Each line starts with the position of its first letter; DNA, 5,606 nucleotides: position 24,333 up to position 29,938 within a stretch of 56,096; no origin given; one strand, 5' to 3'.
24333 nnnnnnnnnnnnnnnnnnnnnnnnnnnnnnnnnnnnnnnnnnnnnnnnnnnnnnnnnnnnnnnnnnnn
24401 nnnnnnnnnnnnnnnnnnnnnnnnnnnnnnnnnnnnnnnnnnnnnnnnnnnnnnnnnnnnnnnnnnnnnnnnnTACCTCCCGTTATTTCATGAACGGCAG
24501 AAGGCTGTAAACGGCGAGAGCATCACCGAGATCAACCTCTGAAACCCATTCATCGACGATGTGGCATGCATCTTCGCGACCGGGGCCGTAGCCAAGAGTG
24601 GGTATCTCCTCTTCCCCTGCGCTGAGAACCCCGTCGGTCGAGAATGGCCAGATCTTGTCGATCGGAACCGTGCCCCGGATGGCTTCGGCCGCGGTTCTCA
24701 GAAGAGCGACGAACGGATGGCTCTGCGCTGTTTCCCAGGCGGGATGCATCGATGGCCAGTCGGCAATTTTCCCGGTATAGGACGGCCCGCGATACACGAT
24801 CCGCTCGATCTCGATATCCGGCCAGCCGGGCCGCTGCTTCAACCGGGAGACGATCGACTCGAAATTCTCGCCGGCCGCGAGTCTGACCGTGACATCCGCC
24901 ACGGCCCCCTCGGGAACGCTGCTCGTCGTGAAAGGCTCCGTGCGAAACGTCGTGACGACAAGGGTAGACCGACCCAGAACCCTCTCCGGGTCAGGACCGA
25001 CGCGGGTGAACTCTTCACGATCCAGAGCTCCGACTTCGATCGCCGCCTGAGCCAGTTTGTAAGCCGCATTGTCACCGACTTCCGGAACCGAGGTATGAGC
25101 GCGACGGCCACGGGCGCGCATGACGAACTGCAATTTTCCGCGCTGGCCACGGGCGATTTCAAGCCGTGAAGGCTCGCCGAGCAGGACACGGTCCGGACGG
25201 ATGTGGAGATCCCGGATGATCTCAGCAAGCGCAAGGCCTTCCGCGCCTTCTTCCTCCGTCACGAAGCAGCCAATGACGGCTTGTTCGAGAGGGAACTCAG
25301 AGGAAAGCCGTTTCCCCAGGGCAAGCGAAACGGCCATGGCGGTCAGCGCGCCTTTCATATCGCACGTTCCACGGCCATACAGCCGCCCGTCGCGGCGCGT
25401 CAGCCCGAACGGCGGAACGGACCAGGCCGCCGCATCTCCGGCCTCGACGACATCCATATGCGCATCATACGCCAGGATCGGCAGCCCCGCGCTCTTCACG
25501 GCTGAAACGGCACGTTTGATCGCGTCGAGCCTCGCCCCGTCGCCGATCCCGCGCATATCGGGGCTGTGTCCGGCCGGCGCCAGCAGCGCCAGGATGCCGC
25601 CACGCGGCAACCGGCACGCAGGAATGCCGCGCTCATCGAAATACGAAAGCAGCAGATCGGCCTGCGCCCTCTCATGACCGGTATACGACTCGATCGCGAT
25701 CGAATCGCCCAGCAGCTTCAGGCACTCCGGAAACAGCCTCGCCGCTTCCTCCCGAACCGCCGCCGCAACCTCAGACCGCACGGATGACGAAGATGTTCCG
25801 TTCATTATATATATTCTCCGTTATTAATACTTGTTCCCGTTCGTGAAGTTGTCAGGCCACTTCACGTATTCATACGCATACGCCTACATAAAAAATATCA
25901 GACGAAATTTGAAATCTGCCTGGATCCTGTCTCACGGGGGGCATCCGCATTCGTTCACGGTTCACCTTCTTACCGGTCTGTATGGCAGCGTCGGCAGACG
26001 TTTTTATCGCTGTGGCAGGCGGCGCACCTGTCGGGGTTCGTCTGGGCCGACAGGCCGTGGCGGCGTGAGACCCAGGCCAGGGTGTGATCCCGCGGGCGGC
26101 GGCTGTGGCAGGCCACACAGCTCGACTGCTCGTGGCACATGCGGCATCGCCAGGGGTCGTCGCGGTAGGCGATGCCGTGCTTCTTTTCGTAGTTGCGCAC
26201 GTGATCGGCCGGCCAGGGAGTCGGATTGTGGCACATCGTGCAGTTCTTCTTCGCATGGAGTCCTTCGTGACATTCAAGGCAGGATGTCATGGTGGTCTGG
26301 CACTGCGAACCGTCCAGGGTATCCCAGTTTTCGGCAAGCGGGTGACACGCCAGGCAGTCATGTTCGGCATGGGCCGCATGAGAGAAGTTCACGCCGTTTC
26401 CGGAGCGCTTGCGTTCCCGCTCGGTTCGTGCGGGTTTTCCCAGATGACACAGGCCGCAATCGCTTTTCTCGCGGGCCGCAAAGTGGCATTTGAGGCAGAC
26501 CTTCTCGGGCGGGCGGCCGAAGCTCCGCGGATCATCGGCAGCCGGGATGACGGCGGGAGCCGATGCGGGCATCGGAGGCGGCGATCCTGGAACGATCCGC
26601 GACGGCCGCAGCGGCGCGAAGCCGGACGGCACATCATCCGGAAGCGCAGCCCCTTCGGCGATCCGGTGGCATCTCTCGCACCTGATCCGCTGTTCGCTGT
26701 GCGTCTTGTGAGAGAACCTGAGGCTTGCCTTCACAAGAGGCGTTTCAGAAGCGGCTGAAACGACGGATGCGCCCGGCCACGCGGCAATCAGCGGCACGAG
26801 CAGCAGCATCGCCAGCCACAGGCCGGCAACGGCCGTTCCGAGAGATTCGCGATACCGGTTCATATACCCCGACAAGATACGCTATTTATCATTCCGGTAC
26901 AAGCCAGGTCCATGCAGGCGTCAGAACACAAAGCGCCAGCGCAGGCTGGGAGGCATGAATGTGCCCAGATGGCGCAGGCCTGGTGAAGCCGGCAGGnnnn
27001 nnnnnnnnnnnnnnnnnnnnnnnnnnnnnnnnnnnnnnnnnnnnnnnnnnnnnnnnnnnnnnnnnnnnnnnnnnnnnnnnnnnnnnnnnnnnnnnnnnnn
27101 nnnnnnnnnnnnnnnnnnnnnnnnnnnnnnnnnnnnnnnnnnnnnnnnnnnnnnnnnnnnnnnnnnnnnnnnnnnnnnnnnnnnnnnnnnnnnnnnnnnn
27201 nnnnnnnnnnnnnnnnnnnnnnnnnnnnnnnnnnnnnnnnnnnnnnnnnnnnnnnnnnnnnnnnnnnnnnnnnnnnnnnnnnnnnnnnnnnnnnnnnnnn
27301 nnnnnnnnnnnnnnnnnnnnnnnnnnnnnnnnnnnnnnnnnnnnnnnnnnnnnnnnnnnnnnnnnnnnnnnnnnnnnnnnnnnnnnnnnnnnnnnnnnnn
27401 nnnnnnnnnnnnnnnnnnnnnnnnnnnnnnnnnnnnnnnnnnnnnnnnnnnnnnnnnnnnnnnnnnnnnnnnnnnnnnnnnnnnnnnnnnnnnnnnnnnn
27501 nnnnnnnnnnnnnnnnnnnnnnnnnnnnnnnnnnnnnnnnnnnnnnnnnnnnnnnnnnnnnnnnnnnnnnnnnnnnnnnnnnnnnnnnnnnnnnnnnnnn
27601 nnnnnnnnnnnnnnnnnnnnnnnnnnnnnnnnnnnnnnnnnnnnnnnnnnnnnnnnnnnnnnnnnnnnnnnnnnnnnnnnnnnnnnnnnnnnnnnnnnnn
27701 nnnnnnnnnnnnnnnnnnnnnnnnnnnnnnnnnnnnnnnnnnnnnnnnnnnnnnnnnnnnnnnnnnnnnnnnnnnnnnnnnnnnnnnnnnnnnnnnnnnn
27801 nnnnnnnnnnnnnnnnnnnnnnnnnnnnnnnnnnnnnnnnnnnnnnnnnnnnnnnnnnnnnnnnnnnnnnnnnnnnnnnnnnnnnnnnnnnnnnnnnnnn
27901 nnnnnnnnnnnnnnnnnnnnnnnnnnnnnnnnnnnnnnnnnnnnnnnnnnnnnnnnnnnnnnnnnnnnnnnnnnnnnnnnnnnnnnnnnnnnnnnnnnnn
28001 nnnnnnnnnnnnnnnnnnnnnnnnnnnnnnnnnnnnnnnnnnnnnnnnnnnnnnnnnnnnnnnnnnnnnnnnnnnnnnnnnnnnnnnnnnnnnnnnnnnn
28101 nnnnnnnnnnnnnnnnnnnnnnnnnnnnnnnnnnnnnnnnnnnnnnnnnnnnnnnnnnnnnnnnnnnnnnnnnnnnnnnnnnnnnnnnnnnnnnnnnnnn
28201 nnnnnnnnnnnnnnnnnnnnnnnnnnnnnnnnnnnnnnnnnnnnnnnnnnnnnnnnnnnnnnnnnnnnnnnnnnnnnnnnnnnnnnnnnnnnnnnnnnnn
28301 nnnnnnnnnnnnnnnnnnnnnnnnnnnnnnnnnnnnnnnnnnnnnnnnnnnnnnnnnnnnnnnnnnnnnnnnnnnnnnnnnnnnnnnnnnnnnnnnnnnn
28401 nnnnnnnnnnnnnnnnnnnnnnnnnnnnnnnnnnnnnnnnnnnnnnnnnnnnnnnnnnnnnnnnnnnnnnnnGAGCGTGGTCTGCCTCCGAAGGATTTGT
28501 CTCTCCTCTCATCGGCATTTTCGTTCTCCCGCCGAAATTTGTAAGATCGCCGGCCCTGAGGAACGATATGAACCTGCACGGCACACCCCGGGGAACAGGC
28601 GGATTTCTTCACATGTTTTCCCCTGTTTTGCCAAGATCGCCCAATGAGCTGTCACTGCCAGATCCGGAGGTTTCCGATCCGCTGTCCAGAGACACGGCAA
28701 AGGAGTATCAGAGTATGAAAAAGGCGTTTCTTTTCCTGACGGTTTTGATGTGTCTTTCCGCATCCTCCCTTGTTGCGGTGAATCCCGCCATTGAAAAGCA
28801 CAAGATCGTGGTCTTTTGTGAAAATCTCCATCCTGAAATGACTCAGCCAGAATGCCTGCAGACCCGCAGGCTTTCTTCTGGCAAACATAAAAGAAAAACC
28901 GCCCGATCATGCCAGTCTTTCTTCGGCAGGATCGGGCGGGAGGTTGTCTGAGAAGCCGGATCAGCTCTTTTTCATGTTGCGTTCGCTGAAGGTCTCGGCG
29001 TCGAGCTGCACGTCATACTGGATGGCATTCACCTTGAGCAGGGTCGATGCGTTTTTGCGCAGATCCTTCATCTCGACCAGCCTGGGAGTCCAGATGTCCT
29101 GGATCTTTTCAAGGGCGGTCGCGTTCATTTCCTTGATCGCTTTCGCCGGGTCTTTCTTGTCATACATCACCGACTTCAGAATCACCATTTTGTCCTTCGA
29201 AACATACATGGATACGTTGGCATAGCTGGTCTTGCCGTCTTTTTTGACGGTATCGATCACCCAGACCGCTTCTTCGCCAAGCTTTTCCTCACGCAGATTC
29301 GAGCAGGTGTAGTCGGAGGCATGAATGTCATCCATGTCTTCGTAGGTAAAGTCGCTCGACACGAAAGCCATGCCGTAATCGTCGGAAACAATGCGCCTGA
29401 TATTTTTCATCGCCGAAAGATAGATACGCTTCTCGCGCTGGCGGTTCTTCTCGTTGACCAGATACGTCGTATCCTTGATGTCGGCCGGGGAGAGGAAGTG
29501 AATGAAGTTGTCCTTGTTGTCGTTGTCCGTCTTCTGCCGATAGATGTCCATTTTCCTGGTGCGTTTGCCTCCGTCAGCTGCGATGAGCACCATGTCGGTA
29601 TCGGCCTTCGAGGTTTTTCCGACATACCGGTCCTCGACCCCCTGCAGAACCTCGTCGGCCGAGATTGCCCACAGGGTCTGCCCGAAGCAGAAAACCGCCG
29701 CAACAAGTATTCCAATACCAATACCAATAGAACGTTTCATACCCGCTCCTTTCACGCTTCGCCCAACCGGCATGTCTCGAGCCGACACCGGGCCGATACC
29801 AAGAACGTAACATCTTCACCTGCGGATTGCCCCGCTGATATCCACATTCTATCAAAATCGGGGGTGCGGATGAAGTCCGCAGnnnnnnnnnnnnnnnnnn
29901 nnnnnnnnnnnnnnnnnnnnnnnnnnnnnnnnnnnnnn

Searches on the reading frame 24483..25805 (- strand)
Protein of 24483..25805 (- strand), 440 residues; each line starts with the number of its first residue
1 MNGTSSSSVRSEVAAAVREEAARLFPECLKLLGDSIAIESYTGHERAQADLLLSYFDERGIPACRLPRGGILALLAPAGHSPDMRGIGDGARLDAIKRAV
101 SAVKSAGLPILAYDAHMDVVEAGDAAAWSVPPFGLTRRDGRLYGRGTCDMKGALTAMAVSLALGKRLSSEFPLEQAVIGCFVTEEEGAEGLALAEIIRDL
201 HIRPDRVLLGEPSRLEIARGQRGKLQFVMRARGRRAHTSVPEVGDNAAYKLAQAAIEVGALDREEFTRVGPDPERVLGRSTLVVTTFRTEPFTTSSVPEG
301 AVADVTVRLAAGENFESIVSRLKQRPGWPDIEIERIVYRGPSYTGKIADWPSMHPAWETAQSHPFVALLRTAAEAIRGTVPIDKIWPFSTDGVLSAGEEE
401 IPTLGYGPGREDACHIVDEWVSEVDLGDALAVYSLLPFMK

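Call 15: search_protein_families(library=pfam, proteins=[window:24483-25805:-], max_evalue=0.00001)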
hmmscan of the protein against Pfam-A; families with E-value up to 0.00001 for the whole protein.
window:24483-25805:- (440 aa): 2 families
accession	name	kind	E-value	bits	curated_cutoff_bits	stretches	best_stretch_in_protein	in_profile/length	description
PF01546.33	Peptidase_M20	-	3e-25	89.8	24.6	1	114-434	3-201/206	Peptidase family M20/M25/M40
PF07687.19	M20_dimer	-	4.7e-11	43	21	1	220-324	2-97/107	Peptidase dimerisation domain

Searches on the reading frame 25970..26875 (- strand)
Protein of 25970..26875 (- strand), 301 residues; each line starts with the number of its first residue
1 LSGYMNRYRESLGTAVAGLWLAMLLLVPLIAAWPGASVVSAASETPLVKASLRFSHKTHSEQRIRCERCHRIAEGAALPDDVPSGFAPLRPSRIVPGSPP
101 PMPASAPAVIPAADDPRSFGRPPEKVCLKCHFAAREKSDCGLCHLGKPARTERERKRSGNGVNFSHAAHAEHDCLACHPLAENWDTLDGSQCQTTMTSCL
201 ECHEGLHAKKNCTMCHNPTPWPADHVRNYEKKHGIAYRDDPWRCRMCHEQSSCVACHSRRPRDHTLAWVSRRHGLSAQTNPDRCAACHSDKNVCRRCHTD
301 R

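Call 15: search_protein_families(library=pfam, proteins=[window:25970-26875:-], max_evalue=0.00001)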
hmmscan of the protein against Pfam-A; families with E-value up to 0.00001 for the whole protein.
window:25970-26875:- (301 aa): 1 family
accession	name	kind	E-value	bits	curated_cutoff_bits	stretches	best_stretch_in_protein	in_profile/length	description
PF14522.11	Cytochrome_C7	-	1.5e-07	31.5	24.8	0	162-217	1-67/67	Cytochrome c7 and related cytochrome c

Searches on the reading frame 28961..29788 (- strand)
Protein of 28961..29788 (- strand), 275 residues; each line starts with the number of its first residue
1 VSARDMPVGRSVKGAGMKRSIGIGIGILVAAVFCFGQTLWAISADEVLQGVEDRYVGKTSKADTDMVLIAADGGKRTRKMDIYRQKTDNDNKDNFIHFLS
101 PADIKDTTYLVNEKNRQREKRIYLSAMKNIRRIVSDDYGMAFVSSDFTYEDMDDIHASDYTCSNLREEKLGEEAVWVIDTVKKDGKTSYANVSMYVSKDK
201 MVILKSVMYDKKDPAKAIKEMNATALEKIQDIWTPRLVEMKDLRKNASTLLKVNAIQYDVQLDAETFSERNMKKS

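Call 16: search_protein_families(library=pfam, proteins=[window:28961-29788:-], max_evalue=0.00001)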
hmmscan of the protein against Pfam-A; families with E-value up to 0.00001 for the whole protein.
window:28961-29788:- (275 aa): 2 families
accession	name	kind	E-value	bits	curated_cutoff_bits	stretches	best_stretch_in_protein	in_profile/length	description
PF17131.11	LolA_like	-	1.4e-43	149.2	30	1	91-274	2-184/184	Outer membrane lipoprotein-sorting protein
PF07044.18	DUF1329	-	2.1e-07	31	23.1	0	174-259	263-348/368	Protein of unknown function (DUF1329)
